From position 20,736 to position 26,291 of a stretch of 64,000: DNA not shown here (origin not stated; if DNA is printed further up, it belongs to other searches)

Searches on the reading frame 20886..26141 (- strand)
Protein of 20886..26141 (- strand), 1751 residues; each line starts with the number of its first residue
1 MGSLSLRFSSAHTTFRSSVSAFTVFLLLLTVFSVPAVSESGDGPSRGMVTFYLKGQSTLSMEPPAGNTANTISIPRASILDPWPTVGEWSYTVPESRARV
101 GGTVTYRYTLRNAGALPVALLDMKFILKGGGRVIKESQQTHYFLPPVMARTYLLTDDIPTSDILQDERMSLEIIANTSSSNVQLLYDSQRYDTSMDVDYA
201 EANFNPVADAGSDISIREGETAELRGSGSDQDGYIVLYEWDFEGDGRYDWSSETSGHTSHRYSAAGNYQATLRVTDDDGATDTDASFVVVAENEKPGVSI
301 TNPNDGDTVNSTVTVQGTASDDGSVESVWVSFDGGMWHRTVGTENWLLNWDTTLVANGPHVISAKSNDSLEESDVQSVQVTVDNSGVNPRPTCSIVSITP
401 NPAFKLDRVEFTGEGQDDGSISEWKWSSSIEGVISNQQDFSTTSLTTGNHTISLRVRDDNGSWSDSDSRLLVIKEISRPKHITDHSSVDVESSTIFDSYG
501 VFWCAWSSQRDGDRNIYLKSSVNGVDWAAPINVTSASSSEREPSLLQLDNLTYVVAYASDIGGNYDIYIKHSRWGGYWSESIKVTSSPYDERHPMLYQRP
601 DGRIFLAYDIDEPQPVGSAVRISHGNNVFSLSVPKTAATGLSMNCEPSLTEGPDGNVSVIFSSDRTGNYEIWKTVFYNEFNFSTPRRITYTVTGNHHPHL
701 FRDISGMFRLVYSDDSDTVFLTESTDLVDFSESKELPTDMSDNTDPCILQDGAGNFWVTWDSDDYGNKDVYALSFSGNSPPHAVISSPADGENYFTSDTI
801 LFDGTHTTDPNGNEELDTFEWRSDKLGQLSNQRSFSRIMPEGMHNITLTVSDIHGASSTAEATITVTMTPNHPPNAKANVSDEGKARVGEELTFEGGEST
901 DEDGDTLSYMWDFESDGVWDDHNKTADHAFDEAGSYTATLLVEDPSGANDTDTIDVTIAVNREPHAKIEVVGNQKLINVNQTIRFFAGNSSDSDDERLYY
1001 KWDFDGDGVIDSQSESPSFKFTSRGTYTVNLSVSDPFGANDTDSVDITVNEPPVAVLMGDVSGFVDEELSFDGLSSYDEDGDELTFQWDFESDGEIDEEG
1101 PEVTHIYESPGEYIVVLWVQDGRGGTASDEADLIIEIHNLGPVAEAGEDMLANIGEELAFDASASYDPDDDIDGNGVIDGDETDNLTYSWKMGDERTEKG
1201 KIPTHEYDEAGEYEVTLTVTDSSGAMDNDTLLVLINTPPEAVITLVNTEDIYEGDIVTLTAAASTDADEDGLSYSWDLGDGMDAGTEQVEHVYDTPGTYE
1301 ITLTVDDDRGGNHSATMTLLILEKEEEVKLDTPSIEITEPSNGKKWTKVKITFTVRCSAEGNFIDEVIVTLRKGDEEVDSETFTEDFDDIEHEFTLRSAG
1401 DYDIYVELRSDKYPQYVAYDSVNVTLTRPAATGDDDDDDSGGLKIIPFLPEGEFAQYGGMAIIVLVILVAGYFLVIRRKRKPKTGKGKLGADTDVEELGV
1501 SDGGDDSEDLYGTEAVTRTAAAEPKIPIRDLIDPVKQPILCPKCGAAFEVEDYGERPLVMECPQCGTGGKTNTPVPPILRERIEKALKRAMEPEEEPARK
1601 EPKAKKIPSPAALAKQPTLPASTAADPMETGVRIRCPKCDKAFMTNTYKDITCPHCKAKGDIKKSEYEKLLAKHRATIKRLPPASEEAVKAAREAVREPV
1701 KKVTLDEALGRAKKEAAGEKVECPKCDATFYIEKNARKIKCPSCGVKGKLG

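Call 29: search_protein_families(library=pfam, proteins=[window:20886-26141:-])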
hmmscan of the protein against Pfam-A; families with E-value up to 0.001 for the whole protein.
window:20886-26141:- (1751 aa): 22 families
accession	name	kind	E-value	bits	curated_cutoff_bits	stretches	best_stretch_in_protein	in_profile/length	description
PF18911.6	PKD_4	-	1.5e-112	368.3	27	6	1236-1318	1-82/85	PKD domain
PF00801.26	PKD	-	1.2e-73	243.5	23.5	7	1254-1315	14-75/80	PKD domain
PF22352.2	K319L-like_PKD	-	6.8e-40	135.4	27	4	210-290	1-84/84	K319L-like, PKD domain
PF02010.21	REJ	-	4.9e-16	58.8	25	1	1111-1298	53-267/452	REJ domain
PF17957.7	Big_7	-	1.7e-13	51.4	24.1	1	296-364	1-70/70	Bacterial Ig domain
PF17963.7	Big_9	-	3.2e-11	44.4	23.6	0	1236-1319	1-88/89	Bacterial Ig domain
PF13717.11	Zn_ribbon_4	-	2.7e-10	40.4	30.3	0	1540-1567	4-33/36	zinc-ribbon domain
PF07495.19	Y_Y_Y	-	2.5e-09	37.3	26.6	0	436-472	26-61/65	Y_Y_Y domain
PF01155.25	HypA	-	2.1e-07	31.4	28.9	0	1629-1659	66-95/112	Hydrogenase/urease nickel incorporation, metallochaperone, hypA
PF21027.3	Sde0182_C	-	3.7e-07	31.1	27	0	1069-1088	2-21/83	Cellulose-binding protein Sde0182, C-terminal domain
PF05345.18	He_PIG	-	1.2e-06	29.3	24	0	1207-1230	67-90/96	Putative Ig domain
PF08329.16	ChitinaseA_N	-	2.7e-06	27.5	21.2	0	249-292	66-109/133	Chitinase A, N-terminal domain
PF18981.6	InlK_D3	-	1.2e-05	25.8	25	0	1020-1049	45-73/75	Internalin K domain (D3/D4)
PF19077.6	Big_13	-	2e-05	25.4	27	0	302-384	18-102/102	Bacterial Ig-like domain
PF09538.15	FYDLN_acid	-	2.8e-05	25.2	23.9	0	1714-1746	3-34/105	Protein of unknown function (FYDLN_acid)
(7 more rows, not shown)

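Call 76: search_protein_families(library=ncbifam, proteins=[window:20886-26141:-], max_evalue=0.001)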
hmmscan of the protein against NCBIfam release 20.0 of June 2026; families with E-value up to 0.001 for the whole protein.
window:20886-26141:- (1751 aa): 5 families
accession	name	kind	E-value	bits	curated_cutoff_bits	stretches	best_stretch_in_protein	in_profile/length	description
NF038112.1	myxo_dep_M36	subfamily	2e-34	118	1500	3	1012-1425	1242-1572/1604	myxosortase-dependent M36 family metallopeptidase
TIGR00864.1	PCC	subfamily_domain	1.2e-20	71.6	1861.4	2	911-1117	1256-1457/2700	polycystin cation channel protein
NF058578.1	CPR_pilus_PamR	equivalog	1e-10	41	300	0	1283-1311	200-228/297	pilus system RbmA-like protein PamR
NF033932.1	LapB_rpt_80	domain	2.1e-05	24.7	45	0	1211-1245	1-36/83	LapB repeat-containing protein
TIGR02098.1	MJ0042_CXXC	domain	8e-05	22.3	20.9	0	1721-1745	3-32/38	MJ0042-type zinc finger domain-containing protein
